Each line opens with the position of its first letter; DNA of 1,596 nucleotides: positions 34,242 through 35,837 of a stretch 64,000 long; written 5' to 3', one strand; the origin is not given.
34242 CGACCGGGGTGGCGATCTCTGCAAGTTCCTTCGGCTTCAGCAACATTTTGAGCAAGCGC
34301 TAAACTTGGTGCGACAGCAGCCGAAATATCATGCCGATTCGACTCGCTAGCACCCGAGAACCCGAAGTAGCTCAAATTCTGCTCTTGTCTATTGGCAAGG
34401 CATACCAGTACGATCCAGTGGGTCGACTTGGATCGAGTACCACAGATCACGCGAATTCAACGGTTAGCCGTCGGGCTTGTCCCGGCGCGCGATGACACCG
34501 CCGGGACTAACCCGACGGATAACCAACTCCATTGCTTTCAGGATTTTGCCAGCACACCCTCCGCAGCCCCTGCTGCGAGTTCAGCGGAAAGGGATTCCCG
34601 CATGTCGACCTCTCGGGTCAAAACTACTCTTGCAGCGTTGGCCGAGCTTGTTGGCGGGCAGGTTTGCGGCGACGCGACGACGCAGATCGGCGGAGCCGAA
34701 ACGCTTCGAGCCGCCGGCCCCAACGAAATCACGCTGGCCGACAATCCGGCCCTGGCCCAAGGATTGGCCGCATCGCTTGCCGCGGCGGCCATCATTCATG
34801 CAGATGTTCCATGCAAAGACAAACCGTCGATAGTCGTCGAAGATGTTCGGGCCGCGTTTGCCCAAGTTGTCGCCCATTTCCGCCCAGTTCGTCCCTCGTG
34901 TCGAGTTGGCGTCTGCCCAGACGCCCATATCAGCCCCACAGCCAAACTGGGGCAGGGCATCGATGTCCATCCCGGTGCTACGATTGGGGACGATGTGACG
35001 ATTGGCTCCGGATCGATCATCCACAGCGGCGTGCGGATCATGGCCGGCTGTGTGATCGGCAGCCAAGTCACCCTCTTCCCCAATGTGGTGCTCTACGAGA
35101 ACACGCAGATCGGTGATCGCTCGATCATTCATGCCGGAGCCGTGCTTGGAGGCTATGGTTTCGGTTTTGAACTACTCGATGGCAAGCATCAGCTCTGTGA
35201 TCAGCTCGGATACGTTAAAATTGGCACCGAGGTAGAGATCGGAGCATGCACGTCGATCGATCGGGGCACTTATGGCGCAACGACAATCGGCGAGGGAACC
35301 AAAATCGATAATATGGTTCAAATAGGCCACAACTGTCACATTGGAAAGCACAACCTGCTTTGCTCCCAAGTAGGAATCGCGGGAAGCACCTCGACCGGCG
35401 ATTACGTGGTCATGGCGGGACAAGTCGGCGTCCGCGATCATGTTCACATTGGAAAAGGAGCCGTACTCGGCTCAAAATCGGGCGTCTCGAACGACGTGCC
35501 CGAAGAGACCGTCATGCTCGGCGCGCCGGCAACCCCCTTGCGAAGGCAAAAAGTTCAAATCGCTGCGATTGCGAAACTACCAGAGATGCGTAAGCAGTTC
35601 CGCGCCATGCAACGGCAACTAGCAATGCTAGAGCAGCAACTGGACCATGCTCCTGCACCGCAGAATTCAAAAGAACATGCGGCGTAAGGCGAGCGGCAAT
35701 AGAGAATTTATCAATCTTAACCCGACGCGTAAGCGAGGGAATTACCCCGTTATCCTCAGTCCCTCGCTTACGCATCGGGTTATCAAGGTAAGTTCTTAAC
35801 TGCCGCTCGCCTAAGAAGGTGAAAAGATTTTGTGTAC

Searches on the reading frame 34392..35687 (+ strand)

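Call 77: search_protein_families(library=pfam, proteins=[window:34392-35687:+], max_evalue=0.00001)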
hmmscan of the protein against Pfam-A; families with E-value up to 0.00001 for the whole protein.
window:34392-35687:+ (431 aa): 4 families
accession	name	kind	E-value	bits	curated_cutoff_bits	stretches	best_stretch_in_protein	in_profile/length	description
PF00132.30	Hexapep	-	1.3e-26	91.5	27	3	219-254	1-36/36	Bacterial transferase hexapeptide (six repeats)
PF25084.1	LbH_EIF2B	-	4.8e-11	43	54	0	184-248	10-72/105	EIF2B subunit epsilon LbH domain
PF04613.19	LpxD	-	7.1e-11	42.2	30.8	1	98-161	3-69/70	UDP-3-O-[3-hydroxymyristoyl] glucosamine N-acyltransferase, LpxD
PF14602.12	Hexapep_2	-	6.5e-08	32.6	27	0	197-226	3-30/34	Hexapeptide repeat of succinyl-transferase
